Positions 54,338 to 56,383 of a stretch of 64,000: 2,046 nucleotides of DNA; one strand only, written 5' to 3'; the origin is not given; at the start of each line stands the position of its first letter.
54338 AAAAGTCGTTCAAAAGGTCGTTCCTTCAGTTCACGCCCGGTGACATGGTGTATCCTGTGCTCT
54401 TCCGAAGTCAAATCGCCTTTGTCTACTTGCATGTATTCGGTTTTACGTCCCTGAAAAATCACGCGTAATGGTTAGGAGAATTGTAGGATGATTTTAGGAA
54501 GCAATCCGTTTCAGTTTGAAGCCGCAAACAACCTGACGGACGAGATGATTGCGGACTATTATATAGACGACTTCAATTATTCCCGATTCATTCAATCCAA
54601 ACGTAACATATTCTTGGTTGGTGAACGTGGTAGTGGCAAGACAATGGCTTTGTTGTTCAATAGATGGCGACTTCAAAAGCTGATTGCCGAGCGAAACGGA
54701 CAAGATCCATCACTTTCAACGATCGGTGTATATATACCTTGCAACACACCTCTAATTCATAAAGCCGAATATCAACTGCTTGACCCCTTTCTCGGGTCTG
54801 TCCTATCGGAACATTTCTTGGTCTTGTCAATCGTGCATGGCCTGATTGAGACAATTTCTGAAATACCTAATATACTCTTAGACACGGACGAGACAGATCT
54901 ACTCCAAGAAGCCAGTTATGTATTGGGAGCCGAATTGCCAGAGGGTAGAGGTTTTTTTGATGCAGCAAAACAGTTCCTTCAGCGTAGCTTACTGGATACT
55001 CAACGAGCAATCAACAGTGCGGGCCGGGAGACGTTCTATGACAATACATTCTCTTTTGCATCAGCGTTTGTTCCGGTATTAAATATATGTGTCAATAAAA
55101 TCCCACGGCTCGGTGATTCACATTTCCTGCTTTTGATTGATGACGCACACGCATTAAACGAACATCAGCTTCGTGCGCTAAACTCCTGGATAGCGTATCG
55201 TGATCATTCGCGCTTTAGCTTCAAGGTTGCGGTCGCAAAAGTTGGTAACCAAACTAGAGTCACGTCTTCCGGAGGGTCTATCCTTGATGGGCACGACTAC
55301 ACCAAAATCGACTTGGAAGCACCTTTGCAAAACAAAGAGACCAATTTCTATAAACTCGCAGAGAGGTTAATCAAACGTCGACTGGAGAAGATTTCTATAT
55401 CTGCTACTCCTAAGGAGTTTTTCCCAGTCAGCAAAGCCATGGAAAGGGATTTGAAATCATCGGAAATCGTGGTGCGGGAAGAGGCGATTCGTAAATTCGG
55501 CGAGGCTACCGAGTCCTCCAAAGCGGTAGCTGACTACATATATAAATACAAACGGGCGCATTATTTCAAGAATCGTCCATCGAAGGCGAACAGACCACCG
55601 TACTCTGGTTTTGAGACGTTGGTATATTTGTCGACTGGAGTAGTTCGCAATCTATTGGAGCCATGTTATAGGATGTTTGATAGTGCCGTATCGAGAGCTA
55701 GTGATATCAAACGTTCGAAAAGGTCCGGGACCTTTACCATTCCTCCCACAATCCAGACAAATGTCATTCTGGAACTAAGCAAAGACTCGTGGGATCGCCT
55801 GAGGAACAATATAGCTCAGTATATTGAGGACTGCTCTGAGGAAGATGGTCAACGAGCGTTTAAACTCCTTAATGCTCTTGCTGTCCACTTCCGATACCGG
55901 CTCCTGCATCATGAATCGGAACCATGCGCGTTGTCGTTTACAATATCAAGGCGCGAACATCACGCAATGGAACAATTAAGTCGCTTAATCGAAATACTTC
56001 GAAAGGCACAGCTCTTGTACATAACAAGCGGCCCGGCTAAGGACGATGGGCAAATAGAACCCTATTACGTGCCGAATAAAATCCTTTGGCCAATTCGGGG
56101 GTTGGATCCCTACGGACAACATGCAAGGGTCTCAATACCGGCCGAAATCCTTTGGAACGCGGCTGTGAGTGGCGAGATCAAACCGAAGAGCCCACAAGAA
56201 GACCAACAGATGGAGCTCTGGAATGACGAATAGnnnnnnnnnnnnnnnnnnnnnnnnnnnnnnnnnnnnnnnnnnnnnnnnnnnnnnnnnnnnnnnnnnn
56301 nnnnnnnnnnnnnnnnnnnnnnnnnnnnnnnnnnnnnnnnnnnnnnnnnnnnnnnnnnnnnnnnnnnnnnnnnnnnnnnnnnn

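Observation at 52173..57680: dcm - HD - P-loop ATPase - tandem Rossmann - vsr operon: candidate undescribed multi-subunit restriction-like defence system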

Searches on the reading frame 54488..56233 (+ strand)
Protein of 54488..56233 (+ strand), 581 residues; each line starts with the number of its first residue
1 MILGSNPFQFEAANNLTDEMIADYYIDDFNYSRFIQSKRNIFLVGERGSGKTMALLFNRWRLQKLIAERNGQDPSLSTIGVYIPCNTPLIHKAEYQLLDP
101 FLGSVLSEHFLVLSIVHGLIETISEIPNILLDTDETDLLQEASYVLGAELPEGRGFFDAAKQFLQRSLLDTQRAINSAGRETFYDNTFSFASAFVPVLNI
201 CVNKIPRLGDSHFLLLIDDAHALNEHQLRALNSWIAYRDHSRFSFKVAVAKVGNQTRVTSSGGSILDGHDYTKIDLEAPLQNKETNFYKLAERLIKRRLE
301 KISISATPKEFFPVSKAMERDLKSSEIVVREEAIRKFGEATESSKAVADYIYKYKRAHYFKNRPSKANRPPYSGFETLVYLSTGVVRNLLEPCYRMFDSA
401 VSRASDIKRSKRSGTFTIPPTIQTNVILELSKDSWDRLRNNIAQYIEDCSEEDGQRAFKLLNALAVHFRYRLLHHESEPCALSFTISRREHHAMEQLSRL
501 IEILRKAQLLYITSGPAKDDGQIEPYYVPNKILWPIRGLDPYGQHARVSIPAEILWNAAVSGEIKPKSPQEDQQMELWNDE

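Call 3: search_protein_families(library=pfam, proteins=[window:54488-56233:+], max_evalue=0.1)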
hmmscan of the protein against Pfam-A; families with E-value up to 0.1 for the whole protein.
window:54488-56233:+ (581 aa): 4 families
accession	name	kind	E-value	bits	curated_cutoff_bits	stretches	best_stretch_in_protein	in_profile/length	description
PF24389.1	ORC-CDC6-like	-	4.6e-98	329.8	27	2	6-324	1-328/571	ORC-CDC6-like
PF13401.12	AAA_22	-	4.7e-05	24.1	27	0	37-56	4-23/130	AAA domain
PF13191.12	AAA_16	-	0.0027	18.7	32.6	1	36-231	22-152/167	AAA ATPase domain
PF04851.21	ResIII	-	0.024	15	22.5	0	7-64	6-49/164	Type III restriction enzyme, res subunit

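Call 4: search_protein_families(library=padloc, proteins=[window:54488-56233:+], max_evalue=0.1)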
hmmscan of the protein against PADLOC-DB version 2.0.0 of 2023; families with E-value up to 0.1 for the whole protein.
window:54488-56233:+ (581 aa): 0 families

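Call 5: search_protein_families(library=ncbifam, proteins=[window:54488-56233:+], max_evalue=0.1)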
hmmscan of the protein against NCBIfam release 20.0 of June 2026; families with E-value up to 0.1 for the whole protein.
window:54488-56233:+ (581 aa): 3 families
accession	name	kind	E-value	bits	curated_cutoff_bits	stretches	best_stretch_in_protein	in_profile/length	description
NF047389.1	ATPase_Sll1717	subfamily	3e-05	23.3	75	1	8-55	1-46/454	P-loop ATPase, Sll1717 family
NF053860.1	DS41_1_antiphage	equivalog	0.00053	19.1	370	1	5-53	4-54/448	anti-phage protein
NF038214.1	IS21_help_AAA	equivalog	0.016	14.9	200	1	19-52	71-104/232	IS21-like element helper ATPase IstB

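Call 22: find_homologous_proteins(query=window:54488-56233:+)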
Query window:54488-56233:+ (581 aa): 1014 proteins with E <= 0.001 among 8000 candidates; the best 120 are listed.
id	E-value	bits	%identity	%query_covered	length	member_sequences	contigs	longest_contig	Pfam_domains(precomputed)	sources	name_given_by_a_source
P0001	0.0e+0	1320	100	100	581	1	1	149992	PF24389.2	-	-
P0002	5.9e-292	988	74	100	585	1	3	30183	PF24389.2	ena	-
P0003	4.1e-291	985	75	100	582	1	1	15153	PF24389.2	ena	-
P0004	6.5e-290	981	74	100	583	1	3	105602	PF24389.2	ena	-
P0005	6.6e-288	974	73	100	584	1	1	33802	PF24389.2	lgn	-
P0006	1.2e-287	974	74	100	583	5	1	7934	PF24389.2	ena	-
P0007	3.2e-287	972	73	99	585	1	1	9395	PF24389.2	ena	-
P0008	2.8e-285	966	73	100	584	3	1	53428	PF24389.2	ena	-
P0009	1.3e-284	964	73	100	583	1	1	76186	PF24389.2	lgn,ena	-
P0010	2.4e-284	963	72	100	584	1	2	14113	PF24389.2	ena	-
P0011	1.6e-283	960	73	100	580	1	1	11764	PF24389.2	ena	-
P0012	7.0e-283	958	72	100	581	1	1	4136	PF24389.2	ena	-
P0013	1.9e-282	956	73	100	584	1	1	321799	PF24389.2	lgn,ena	-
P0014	6.4e-282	955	73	100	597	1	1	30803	PF24389.2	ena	-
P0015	1.6e-281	953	73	100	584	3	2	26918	PF24389.2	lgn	-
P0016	2.1e-281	953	73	100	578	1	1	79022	PF24389.2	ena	-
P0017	3.2e-281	952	72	100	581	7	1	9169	PF24389.2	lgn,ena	-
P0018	2.0e-280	950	73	99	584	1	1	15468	PF24389.2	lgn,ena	-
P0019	1.5e-279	947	73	100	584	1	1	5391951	PF24389.2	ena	-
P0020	1.9e-279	946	72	100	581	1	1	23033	PF24389.2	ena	-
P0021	2.3e-278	943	72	100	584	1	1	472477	PF24389.2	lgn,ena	-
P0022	3.4e-278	942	73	100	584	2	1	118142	PF24389.2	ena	-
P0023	7.2e-278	941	72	100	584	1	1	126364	PF24389.2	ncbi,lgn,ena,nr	ncbi:MAG: hypothetical protein F4Y79_00250 [Gemmatimonadetes bacterium]|nr:hypothetical protein [Gem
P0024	9.9e-278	941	72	100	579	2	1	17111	PF24389.2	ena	-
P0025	1.6e-277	940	72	100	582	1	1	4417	PF24389.2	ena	-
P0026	2.1e-277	940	72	99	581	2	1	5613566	PF24389.2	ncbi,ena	-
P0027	2.8e-277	939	72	99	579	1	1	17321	PF24389.2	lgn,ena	-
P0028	1.1e-276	937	71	100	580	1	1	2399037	PF24389.2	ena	-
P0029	1.9e-276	937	71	99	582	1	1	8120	PF24389.2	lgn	-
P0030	8.1e-276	935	71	99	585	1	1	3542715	PF24389.2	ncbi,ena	-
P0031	4.1e-275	932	71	100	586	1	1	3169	PF24389.2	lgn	-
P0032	7.8e-275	931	72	99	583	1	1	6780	PF24389.2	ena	-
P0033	2.6e-274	930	71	100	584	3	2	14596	PF24389.2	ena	-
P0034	4.7e-274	929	71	100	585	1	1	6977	PF24389.2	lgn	-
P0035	5.5e-274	928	70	100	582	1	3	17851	PF24389.2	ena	-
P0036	5.9e-274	928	71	99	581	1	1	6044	PF24389.2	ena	-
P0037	2.9e-273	926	70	100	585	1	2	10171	PF24389.2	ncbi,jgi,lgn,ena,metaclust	metaclust:\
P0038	4.2e-273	926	70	100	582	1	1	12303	PF24389.2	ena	-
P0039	4.5e-273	925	69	99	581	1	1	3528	PF24389.2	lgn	-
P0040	4.9e-273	925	70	100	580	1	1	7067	PF24389.2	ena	-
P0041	5.8e-273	925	71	99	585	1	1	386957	PF24389.2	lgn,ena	-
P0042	1.2e-272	924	70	100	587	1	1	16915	PF24389.2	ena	-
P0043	1.6e-272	924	70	100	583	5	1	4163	PF24389.2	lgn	-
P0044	3.5e-272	922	70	99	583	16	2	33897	PF24389.2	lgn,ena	-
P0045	4.9e-272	922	71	99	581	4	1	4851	PF24389.2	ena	-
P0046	5.7e-272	922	70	100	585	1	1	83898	PF24389.2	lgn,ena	-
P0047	1.3e-271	921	70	100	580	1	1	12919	PF24389.2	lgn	-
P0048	1.6e-271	920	70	100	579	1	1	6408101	PF24389.2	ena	-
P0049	6.2e-271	918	71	99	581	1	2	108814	PF24389.2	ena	-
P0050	6.8e-271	918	70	100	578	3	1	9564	PF24389.2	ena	-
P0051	8.5e-271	918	70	100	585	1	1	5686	PF24389.2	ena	-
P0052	1.2e-270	918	70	99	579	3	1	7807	PF24389.2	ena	-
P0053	2.1e-270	917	69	100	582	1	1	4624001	PF24389.2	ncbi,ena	-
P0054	4.4e-270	916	70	100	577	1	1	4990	PF24389.2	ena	-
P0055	8.6e-270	915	70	100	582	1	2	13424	PF24389.2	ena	-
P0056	9.2e-270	915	69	100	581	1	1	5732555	PF24389.2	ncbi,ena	-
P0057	2.3e-269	913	70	100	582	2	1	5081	PF24389.2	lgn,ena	-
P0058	2.3e-269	913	69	100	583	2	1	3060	PF24389.2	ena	-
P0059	5.1e-269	912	69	100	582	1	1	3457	PF24389.2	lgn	-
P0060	5.2e-268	909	69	100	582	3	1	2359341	PF24389.2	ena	-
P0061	1.4e-267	907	69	99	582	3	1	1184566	PF24389.2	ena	-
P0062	1.5e-267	907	69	100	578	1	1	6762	PF24389.2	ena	-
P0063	2.3e-267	907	73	97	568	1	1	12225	PF24389.2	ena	-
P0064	2.0e-266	904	68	100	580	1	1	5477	PF24389.2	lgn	-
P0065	1.2e-265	901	68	100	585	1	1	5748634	PF24389.2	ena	-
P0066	1.9e-265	900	69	100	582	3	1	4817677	PF24389.2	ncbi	-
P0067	3.8e-263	893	68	99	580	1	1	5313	PF24389.2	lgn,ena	-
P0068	5.0e-263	892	68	100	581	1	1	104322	PF24389.2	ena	-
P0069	1.8e-262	890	67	100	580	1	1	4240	PF24389.2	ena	-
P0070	1.4e-261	888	66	100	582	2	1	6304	PF24389.2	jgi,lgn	-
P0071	4.3e-261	886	74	91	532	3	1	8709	PF24389.2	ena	-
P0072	6.7e-261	885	67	99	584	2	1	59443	PF24389.2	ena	-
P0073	6.8e-261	885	68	100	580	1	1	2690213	PF24389.2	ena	-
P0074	1.5e-260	884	67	100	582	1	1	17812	PF24389.2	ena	-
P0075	4.3e-259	879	67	100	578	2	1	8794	PF24389.2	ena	-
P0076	4.6e-259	879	68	100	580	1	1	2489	PF24389.2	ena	-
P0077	1.0e-258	878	67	99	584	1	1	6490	PF24389.2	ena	-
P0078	3.3e-257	873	67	99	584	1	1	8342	PF24389.2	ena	-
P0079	6.7e-257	872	66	100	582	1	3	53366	PF24389.2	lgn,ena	-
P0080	1.7e-256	871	66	100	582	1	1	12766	PF24389.2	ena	-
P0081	2.8e-256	870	72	91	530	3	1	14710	PF24389.2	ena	-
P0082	3.0e-253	860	65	100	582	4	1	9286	PF24389.2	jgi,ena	-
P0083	4.8e-253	859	65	100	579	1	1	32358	PF24389.2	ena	-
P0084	8.0e-252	855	64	100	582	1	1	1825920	PF24389.2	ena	-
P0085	1.9e-251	854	66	100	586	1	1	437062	PF24389.2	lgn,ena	-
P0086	7.2e-251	852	65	100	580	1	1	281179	PF24389.2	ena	-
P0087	1.4e-249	848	64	100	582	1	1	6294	PF24389.2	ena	-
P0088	2.8e-249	847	65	100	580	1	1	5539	PF24389.2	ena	-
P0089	7.4e-248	842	64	99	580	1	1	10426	PF24389.2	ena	-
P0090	3.3e-247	840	66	100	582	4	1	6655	PF24389.2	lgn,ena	-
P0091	3.8e-247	840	63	99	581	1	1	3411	PF24389.2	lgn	-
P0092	1.2e-244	832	64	100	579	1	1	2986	PF24389.2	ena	-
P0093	3.7e-243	827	63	100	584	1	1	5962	PF13401.13,PF24389.2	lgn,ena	-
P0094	4.6e-243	826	63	100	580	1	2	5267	PF24389.2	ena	-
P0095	4.1e-239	813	62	100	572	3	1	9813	PF24389.2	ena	-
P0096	1.2e-238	812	62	100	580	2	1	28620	PF24389.2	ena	-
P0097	1.1e-237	809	69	89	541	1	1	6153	PF24389.2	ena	-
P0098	2.0e-236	804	62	100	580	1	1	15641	PF24389.2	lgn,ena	-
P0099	3.8e-234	797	62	100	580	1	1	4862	PF13401.13,PF24389.2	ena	-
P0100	1.3e-233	795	60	100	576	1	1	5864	PF24389.2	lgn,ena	-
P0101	4.6e-233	793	62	99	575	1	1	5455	PF24389.2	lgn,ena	-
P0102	2.3e-232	791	60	100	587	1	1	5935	PF24389.2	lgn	-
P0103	4.1e-230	784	79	74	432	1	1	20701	PF24389.2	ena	-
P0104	5.6e-228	777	60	99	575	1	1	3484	PF24389.2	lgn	-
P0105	8.1e-227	773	69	86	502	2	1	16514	PF24389.2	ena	-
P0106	1.4e-224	765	60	98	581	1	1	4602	PF24389.2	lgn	-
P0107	2.9e-223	761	60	99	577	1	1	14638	PF24389.2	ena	-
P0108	1.9e-220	752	59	99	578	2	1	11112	PF24389.2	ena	-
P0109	4.1e-220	751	57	99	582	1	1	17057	PF24389.2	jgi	-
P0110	1.0e-219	749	59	99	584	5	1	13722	PF13401.13,PF24389.2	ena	-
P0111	6.2e-219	747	57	100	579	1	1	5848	PF24389.2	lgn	-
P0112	8.2e-219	746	57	100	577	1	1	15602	PF24389.2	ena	-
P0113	3.4e-218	744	57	99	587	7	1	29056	PF24389.2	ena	-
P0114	6.4e-218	743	58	100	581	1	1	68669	PF24389.2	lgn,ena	-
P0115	4.6e-216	737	59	99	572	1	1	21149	PF24389.2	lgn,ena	-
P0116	1.7e-215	735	58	95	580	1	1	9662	PF24389.2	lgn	-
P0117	1.9e-215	735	58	99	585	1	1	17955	PF13401.13,PF13191.13,PF24389.2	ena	-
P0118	2.5e-213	728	57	99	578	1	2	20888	PF24389.2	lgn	-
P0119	1.9e-212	725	58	97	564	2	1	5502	PF13401.13,PF13191.13,PF24389.2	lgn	-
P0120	6.4e-212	724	56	99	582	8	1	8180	PF24389.2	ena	-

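Call 24: find_related_loci(query=A1, collection=genome_contigs, flank=8000)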
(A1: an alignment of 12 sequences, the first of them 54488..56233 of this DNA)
Query A1 (581 aa) in genome_contigs; peptide patterns used: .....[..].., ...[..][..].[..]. (x = any residue, [..] = any of these).
92 stretches matched a pattern; 71 encode a relative of the query (tblastn E <= 1e-3); 71 distinct loci.
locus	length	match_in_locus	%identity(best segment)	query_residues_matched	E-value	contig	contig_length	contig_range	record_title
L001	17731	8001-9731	72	5-581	0e+0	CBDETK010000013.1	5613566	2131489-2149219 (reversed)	MAG: Candidatus Latescibacterota bacterium isolate f082a9f0-9724-465d-94e5-cd8c9e52f731 genome assembly, contig: contig_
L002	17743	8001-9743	69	1-581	0e+0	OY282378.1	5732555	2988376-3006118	MAG: uncultured Gammaproteobacteria bacterium genome assembly, chromosome: 1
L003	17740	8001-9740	71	5-581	0e+0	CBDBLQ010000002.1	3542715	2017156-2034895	MAG: bacterium isolate 7e3eab2d-bf14-4947-a8f9-fc6ddb354d52 genome assembly, contig: contig_2, whole genome shotgun sequ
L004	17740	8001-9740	69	1-580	0e+0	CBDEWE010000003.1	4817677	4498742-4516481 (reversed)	MAG: uncultured Candidatus Binatia bacterium isolate a8241130-b51f-4fa7-9d5c-c617c4ae5504 genome assembly, contig: conti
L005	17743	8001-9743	69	1-581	0e+0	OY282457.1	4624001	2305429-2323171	MAG: uncultured Candidatus Binatia bacterium genome assembly, chromosome: 1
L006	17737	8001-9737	54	1-579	0e+0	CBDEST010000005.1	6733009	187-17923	MAG: Bryobacterales bacterium isolate 43e8cf1b-7c08-4a57-bc5e-d388cc7a59f2 genome assembly, contig: contig_5, whole geno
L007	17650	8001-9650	55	6-559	0e+0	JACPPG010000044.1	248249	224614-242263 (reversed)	MAG: Planctomycetia bacterium isolate NC_groundwater_621_Pr5_B-0.1um_65_48 alan_book_18_scaffold_39395, whole genome sho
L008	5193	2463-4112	52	5-559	0e+0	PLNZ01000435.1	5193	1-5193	MAG: Ignavibacteriales bacterium isolate fen_1297 73.20120800_E1D.52_contig_71308, whole genome shotgun sequence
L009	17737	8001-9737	50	1-580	0e+0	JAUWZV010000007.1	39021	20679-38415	MAG: Desulfobacteraceae bacterium isolate CSMAG_2745 CSMAG_2745_k141_645942_length_39021_cov_15.7039, whole genome shotg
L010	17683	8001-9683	51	5-568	0e+0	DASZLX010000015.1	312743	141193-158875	MAG TPA_asm: Verrucomicrobiia bacterium isolate SMAG_U5876 k141_2259181, whole genome shotgun sequence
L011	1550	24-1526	57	76-581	0e+0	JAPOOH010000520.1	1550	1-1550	MAG: Chloroflexota bacterium isolate APA_bin_2 c_000000458216, whole genome shotgun sequence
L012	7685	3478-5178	49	7-573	0e+0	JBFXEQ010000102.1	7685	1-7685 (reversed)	MAG: Bacteroidales bacterium isolate CA_2019_TPIn_12 NODE_37733_length_7685_cov_9.860413_TPIn, whole genome shotgun sequ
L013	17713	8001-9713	51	1-572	0e+0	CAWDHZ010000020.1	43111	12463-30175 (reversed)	MAG: uncultured delta proteobacterium isolate MFD04716.bin.2.170 genome assembly, contig: contig_37148, whole genome sho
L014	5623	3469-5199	49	1-581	0e+0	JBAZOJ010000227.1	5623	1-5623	MAG: Candidatus Brocadiia bacterium isolate SO_2017_LW4_91 scaffold_28126_c1_LW137-91_2017, whole genome shotgun sequenc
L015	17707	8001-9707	46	6-577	9e-179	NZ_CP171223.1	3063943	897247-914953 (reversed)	Bacteroides sp. KG123 chromosome, complete genome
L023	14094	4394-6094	47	6-581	5e-170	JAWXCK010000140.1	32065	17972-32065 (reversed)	MAG: Pirellulaceae bacterium isolate P2IB.181 k99_835306, whole genome shotgun sequence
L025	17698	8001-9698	47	3-573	2e-169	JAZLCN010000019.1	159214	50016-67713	MAG: Prevotella sp. isolate T1900045049_TC20190042.MAGScoT_cleanbin_000010 SGB_4516_k141_1410422, whole genome shotgun s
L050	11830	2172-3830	43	6-560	7e-149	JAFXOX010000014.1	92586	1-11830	MAG: Desulfovibrio sp. isolate RGIG6612 Sheep_Rumen-1__c353287, whole genome shotgun sequence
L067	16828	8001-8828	55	287-564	3e-92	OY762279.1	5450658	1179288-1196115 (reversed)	MAG: Pseudomonadales bacterium isolate dffa4d29-6664-44c6-a6fb-b72d241ba3f8 genome assembly, chromosome: 1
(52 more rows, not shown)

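Call 37: search_protein_families(library=pfam, proteins=[L050:3802-6297:+, L023:7026-7982:+, L025:14265-16040:+, L012:678-1316:+, L004:10775-13468:+, L067:7950-8870:+], max_evalue=0.01)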
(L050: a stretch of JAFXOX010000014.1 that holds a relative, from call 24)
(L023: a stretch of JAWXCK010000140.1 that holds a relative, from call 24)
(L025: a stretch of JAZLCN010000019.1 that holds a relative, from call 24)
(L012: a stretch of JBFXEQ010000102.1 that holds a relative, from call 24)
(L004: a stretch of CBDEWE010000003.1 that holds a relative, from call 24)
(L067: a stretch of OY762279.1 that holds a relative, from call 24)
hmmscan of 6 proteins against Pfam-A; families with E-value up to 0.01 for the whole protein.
L050:3802-6297:+ (832 aa): 15 families
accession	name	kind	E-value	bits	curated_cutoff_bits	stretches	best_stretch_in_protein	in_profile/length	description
PF13649.12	Methyltransf_25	-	3.6e-12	47.2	27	1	606-702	1-97/97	Methyltransferase domain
PF03848.20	TehB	-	7.5e-12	45.5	20.4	1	600-707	29-134/193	Tellurite resistance protein TehB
PF13847.12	Methyltransf_31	-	5.9e-09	36.2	27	1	601-723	2-128/145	Methyltransferase domain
PF13489.12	Methyltransf_23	-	1.1e-08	35.5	27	1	595-713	13-123/164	Methyltransferase domain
PF02353.26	CMAS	-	2.2e-07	30.9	27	1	579-722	39-180/273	Mycolic acid cyclopropane synthetase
PF08241.18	Methyltransf_11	-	6.2e-07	30.4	21.2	1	607-705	1-94/95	Methyltransferase domain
PF00583.31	Acetyltransf_1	-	1.3e-05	25.8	20.7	1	381-437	29-83/116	Acetyltransferase (GNAT) family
PF13508.13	Acetyltransf_7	-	4.2e-05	24.3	27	1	390-438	7-53/84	Acetyltransferase (GNAT) domain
PF05175.20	MTS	-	7.5e-05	22.9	23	1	593-712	22-143/170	Methyltransferase small domain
PF02390.23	Methyltransf_4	-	8.8e-05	22.5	24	1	606-662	5-64/173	Putative methyltransferase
PF08242.18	Methyltransf_12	-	0.00036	21.6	30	1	607-703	1-97/98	Methyltransferase domain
PF02475.24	TRM5-TYW2_MTfase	-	0.00049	20.5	28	1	601-673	35-110/164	TRM5/TYW2 methyltransferase domain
PF13673.13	Acetyltransf_10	-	0.00067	20.1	23.6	1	372-440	17-78/128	Acetyltransferase (GNAT) domain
PF09445.16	Methyltransf_15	-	0.0029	17.6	22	1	605-677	3-61/165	RNA cap guanine-N2 methyltransferase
PF01135.25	PCMT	-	0.0051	17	20.3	1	570-660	41-134/210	Protein-L-isoaspartate(D-aspartate) O-methyltransferase (PCMT)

L023:7026-7982:+ (319 aa): 1 family
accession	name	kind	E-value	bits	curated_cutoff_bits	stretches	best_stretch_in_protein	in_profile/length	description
PF02511.20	Thy1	-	2.2e-51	174.8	24.8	1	40-239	1-190/191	Thymidylate synthase complementing protein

L025:14265-16040:+ (592 aa): 5 families
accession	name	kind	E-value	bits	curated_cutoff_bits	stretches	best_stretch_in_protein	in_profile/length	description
PF20720.3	nSTAND3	-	7.7e-05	22.9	27.2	1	217-266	11-60/155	Novel STAND NTPase 3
PF07728.20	AAA_5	-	0.00023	21.6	22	1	226-340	2-96/139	AAA domain (dynein-related subfamily)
PF13191.12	AAA_16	-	0.00065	20.7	32.6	1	222-247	23-48/167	AAA ATPase domain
PF25201.1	nSTAND6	-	0.0012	19.3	27.7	1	218-248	13-43/148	Novel STAND NTPase 6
PF05272.17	VapE-like_dom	-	0.0091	15.9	25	0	216-255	44-84/217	Virulence-associated protein E-like domain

L012:678-1316:+ (213 aa): 1 family
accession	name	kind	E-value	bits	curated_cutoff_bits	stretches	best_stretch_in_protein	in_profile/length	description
PF02511.20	Thy1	-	2.3e-50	171.5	24.8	1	20-195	10-186/191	Thymidylate synthase complementing protein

L004:10775-13468:+ (898 aa): 4 families
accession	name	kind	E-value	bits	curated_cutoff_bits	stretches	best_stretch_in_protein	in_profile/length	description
PF02384.22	N6_Mtase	-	3.4e-105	352.2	20.4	1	182-488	4-308/311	N-6 DNA Methylase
PF12161.14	HsdM_N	-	2.8e-29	102.9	24.5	1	14-166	1-135/135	HsdM N-terminal domain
PF07669.17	Eco57I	-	2e-07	31.7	25.3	1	281-392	48-165/171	Eco57I restriction-modification methylase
PF01170.24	UPF0020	-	0.00012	22.3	22.3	1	214-321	18-138/197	RMKL-like, methyltransferase domain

L067:7950-8870:+ (307 aa): 1 family
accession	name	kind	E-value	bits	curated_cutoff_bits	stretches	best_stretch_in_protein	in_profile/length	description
PF24389.1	ORC-CDC6-like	-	1.7e-37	129.8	27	1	58-279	368-571/571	ORC-CDC6-like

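Call 45: search_solved_structures(query=A1, max_evalue=1)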
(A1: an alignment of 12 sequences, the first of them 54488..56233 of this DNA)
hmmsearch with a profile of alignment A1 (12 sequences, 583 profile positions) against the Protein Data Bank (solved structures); distinct sequences matched with E-value up to 1: 10.
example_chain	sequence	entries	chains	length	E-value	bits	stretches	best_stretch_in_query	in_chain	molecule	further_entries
5dat_C5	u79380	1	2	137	0.59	11.6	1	265-312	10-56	40S ribosomal protein S15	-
3j6x_15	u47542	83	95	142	0.6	11.6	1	265-312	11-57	40S ribosomal protein S15 | 40S ribosomal protein rpS15 (S19p) | uS19 (yeast S15)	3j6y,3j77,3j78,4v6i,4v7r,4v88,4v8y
5lyb_C5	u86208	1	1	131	0.61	11.6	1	265-312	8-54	40S ribosomal protein S15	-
6q8y_E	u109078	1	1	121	0.62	11.6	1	265-312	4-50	40S ribosomal protein S15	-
4u3m_C5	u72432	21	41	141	0.63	11.5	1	265-312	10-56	40S ribosomal protein S15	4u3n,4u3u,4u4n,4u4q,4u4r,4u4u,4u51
4u4o_C5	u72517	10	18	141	0.63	11.5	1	265-312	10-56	40S ribosomal protein S15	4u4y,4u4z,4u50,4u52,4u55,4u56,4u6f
5tbw_Q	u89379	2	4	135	0.65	11.5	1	265-312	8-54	40S ribosomal protein S15 | Small ribosomal subunit protein uS19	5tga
4uer_S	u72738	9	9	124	0.65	11.5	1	265-312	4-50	US19 | 40S ribosomal protein S15 | RPS15 isoform 1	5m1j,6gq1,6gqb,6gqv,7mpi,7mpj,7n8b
5tgm_C5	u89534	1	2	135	0.67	11.5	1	265-312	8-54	40S Ribosomal Protein S15,40S ribosomal protein S15,40S Ribosomal Protein S15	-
5dgf_C5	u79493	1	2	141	0.67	11.4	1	265-312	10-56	40S ribosomal protein S15 (uS19)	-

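Call 59: search_dna_similar(query=window:54488-56233:+, collection=plasmids, mode=protein, max_rows=15)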
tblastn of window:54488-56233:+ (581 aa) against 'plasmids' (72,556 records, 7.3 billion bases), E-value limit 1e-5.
Records with a match: 5; places in all: 5; records where one place covers at least 80% of the query: 3.
Best place of each record, by identity: <60% 5.
By first word of the organism name: Rhizobium 1; Yoonia 1; Agrobacterium 1; Spirosoma 1; Sinorhizobium 1.
By predicted mobility (MOB-suite, as given by PLSDB): non-mobilizable 3; conjugative 2.
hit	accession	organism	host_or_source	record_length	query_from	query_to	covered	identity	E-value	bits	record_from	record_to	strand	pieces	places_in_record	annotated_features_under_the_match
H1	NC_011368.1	Rhizobium leguminosarum bv. trifolii WSM2304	-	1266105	2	550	94%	24.9%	1e-22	110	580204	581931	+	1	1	record has no annotation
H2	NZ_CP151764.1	Yoonia sp. SS1-5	cell culture,Marine algae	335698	7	543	92%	23.5%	4e-16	90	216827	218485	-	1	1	hypothetical protein (x2)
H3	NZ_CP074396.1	Agrobacterium salinitolerans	Cotton,tiaaue sample,root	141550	40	550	88%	22.6%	1e-15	88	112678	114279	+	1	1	hypothetical protein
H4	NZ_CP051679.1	Spirosoma rhododendri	cell culture,Flower of Rhododendron ...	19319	157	541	66%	26.3%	5e-19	99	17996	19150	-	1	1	none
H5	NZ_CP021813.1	Sinorhizobium meliloti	Medicago truncatula,Single Cell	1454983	3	306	52%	24.2%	6e-6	57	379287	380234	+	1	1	none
